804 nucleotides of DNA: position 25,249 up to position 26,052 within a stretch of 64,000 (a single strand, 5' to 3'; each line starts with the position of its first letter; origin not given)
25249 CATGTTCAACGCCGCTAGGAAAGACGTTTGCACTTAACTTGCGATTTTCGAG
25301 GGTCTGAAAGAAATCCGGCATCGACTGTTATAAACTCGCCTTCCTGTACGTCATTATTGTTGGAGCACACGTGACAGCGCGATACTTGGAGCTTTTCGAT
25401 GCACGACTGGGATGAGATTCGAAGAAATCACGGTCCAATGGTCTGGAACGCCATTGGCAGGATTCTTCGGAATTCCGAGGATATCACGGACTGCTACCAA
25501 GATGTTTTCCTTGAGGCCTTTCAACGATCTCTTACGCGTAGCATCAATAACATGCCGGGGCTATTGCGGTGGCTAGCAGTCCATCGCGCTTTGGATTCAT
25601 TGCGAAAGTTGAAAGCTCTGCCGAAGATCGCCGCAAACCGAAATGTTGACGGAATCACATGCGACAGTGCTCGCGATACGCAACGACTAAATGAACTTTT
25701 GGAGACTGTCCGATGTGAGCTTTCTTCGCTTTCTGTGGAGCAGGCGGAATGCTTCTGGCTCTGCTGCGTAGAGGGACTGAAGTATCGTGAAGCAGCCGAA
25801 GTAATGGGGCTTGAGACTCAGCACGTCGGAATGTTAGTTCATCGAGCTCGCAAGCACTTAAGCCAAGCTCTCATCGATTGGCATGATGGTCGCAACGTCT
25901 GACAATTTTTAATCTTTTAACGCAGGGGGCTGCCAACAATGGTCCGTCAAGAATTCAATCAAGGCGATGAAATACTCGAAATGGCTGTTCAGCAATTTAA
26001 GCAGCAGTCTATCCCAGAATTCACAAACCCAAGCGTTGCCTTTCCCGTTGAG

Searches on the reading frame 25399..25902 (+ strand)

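Call 11: search_protein_families(library=pfam, proteins=[window:25399-25902:+], max_evalue=0.001)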
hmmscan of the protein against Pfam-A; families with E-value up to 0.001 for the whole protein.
window:25399-25902:+ (167 aa): 5 families
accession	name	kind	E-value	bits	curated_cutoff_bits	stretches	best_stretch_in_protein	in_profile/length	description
PF08281.18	Sigma70_r4_2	-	6.5e-12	45.4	25.7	1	103-154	3-54/54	Sigma-70, region 4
PF04542.20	Sigma70_r2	-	4.6e-07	30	24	1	9-72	3-69/71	Sigma-70 region 2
PF22233.2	PhyR_sigma-like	-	1.5e-05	25.1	27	1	119-155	12-48/50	Response regulator PhyR, sigma-like domain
PF04545.22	Sigma70_r4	-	5e-05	23.2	24.1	1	108-154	2-48/50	Sigma-70, region 4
PF02001.22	DUF134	-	0.00015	22.7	27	1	110-160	34-84/98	Protein of unknown function DUF134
